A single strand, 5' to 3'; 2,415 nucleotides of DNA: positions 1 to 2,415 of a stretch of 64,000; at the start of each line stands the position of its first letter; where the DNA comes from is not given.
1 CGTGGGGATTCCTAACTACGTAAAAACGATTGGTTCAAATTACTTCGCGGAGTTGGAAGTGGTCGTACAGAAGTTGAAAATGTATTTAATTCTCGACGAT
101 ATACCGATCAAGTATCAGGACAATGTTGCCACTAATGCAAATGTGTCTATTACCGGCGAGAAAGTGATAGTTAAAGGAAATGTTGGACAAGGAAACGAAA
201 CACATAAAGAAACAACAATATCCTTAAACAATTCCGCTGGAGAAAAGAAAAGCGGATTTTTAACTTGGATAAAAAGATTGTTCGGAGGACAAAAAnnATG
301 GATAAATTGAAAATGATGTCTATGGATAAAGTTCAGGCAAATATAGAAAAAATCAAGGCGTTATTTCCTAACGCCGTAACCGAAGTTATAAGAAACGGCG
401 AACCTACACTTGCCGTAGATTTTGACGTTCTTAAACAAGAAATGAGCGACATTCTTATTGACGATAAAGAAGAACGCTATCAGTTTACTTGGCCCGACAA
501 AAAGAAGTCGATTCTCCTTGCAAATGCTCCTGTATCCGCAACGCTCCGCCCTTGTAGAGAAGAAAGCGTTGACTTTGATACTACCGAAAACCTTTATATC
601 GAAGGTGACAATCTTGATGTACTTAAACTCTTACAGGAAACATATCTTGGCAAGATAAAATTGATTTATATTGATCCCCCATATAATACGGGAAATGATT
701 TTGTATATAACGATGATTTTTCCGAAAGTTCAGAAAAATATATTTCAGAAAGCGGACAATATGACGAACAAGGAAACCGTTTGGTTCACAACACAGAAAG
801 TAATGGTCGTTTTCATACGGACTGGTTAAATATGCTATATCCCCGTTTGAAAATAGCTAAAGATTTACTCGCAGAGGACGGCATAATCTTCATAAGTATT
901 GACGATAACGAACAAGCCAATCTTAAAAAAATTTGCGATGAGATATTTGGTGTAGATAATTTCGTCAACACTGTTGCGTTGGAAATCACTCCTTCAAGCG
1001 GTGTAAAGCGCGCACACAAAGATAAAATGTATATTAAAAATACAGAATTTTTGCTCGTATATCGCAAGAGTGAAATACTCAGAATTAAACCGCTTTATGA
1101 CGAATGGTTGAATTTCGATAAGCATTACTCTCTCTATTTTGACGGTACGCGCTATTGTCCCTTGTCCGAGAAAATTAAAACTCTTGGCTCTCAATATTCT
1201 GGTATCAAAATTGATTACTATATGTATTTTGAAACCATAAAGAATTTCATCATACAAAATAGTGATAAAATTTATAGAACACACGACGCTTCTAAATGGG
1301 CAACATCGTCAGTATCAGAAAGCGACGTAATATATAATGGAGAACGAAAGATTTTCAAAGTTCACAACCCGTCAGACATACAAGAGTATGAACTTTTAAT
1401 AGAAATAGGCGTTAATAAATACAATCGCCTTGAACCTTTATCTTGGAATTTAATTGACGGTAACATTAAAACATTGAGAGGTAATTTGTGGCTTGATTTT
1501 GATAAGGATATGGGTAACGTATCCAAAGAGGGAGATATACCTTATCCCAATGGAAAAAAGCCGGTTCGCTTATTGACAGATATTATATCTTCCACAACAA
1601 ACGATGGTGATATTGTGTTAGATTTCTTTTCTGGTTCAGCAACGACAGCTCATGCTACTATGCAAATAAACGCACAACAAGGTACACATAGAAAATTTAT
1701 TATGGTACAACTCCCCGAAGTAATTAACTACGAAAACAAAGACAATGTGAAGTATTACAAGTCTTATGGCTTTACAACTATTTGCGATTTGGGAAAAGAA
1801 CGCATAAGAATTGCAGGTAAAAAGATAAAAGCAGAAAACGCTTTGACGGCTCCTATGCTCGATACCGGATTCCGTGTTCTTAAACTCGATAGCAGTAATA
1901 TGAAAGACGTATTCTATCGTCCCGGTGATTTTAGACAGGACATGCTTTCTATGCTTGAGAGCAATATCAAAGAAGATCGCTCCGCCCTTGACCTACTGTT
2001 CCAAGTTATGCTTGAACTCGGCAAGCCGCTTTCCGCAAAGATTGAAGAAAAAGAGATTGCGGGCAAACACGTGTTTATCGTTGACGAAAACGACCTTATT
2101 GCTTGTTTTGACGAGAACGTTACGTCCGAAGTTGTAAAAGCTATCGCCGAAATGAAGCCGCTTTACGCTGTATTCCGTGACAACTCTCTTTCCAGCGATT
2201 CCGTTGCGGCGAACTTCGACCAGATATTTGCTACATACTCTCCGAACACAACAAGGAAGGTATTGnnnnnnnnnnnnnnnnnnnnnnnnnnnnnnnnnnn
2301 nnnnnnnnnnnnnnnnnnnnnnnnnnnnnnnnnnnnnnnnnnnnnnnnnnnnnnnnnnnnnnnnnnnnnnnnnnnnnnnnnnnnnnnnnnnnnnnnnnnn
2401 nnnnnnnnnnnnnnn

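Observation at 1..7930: Six-gene operon built around a type III R-M pair with three or four non-canonical partners: candidate undescribed defence module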

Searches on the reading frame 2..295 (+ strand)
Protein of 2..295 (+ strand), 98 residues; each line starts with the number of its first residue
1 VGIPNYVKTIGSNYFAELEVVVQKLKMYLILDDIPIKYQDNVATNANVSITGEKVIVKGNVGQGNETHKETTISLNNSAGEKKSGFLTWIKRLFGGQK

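Call 3: search_protein_families(library=pfam, proteins=[window:2-295:+], max_evalue=0.01)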
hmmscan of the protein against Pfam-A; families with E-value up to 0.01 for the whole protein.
window:2-295:+ (98 aa): 0 families

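Call 4: search_protein_families(library=padloc, proteins=[window:2-295:+], max_evalue=0.01)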
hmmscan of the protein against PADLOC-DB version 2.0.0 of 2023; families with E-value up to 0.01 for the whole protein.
window:2-295:+ (98 aa): 0 families

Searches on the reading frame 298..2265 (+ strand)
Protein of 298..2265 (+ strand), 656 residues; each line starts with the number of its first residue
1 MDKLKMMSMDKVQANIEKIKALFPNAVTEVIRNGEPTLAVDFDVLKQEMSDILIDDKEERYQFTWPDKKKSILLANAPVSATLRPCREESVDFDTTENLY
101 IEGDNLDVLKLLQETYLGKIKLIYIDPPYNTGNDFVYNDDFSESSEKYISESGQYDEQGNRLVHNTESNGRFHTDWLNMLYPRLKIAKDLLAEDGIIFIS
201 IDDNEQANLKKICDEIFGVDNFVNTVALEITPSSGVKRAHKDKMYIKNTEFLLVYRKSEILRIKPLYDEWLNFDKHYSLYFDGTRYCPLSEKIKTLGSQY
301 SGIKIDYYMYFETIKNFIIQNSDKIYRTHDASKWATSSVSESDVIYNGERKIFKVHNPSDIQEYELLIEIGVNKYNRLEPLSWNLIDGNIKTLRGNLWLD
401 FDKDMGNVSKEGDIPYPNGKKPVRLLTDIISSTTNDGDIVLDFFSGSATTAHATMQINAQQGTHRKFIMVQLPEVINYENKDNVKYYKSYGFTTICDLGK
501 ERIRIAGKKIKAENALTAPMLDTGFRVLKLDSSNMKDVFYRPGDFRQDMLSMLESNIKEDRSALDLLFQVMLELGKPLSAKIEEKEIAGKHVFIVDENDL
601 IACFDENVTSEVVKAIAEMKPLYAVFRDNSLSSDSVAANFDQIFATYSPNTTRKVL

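Call 3: search_protein_families(library=pfam, proteins=[window:298-2265:+], max_evalue=0.01)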
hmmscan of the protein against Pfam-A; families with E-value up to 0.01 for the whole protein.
window:298-2265:+ (656 aa): 1 family
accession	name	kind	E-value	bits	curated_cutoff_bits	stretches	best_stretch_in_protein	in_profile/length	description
PF01555.25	N6_N4_Mtase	-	1.3e-31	110.7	26.7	1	120-467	1-206/221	DNA methylase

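Call 4: search_protein_families(library=padloc, proteins=[window:298-2265:+], max_evalue=0.01)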
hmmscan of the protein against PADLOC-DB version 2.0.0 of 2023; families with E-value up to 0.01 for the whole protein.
window:298-2265:+ (656 aa): 37 families (the best 25 are shown)
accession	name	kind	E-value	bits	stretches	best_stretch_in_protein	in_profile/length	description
PDLC03634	MTase_III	-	1.3e-198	659.9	1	1-652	2-618/621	Type III methyltransferase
PDLC03637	MTase_III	-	2.4e-91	304.9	2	11-258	46-264/513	Type III methyltransferase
PDLC03641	MTase_III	-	1.2e-82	276.6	1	10-533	10-500/657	Type III methyltransferase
PDLC03635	MTase_III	-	2.7e-59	199.6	2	169-460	260-554/708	Type III methyltransferase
PDLC03644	MTase_III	-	2e-57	193.2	2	82-262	23-191/542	Type III methyltransferase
PDLC03636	MTase_III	-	2.7e-44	149.9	2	173-474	93-395/575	Type III methyltransferase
PDLC03642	MTase_III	-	2.9e-44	149.6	3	168-258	131-217/528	Type III methyltransferase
PDLC03640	MTase_III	-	7.2e-42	141.6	2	96-221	42-160/654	Type III methyltransferase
PDLC03639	MTase_III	-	7.2e-34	115.1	2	96-222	86-190/639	Type III methyltransferase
PDLC03354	MTase_II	-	2.4e-32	110.5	2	57-259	42-208/425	Type II methyltransferase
PDLC03638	MTase_III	-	5.7e-30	102.3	2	173-474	428-667/816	Type III methyltransferase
PDLC03300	MTase_II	-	7.2e-25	85.7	2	96-227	10-137/302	Type II methyltransferase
PDLC03633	MTase_III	-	8.6e-24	82.1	2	88-257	68-228/616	Type III methyltransferase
PDLC03646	MTase_III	-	2.3e-22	76.7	3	94-145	468-520/1057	Type III methyltransferase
PDLC03643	MTase_III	-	1e-21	75.6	2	420-489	214-283/465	Type III methyltransferase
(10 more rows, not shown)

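Call 17: search_protein_families(library=ncbifam, proteins=[window:298-2265:+], max_evalue=0.01)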
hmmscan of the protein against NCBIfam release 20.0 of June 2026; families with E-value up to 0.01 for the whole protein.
window:298-2265:+ (656 aa): 3 families
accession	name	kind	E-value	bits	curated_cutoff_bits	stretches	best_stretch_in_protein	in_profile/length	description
NF008572.0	PRK11524.1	equivalog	2.3e-13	49.9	292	2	419-458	197-236/294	adenine-specific DNA-methyltransferase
NF050803.1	DnaMtaseCcrMCaul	equivalog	5.4e-07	28.8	830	1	419-458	188-227/350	adenine-specific DNA-methyltransferase CcrM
NF010253.0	PRK13699.1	subfamily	0.00012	21.8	244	1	419-458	146-185/226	DNA methyltransferase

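Call 97: search_solved_structures(query=window:298-2265:+, max_evalue=0.001)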
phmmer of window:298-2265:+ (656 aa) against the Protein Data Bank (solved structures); distinct sequences matched with E-value up to 0.001: 3.
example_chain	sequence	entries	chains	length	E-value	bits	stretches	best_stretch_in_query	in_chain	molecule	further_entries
6k0w_B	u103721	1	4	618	5.4e-57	196.7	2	59-257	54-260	Adenine specific DNA methyltransferase (Mod)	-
4zcf_A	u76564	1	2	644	1.2e-53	185.7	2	55-272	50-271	Restriction endonuclease EcoP15I, modification subunit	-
7dsu_A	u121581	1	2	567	2.1e-27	99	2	95-234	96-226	Mbo45V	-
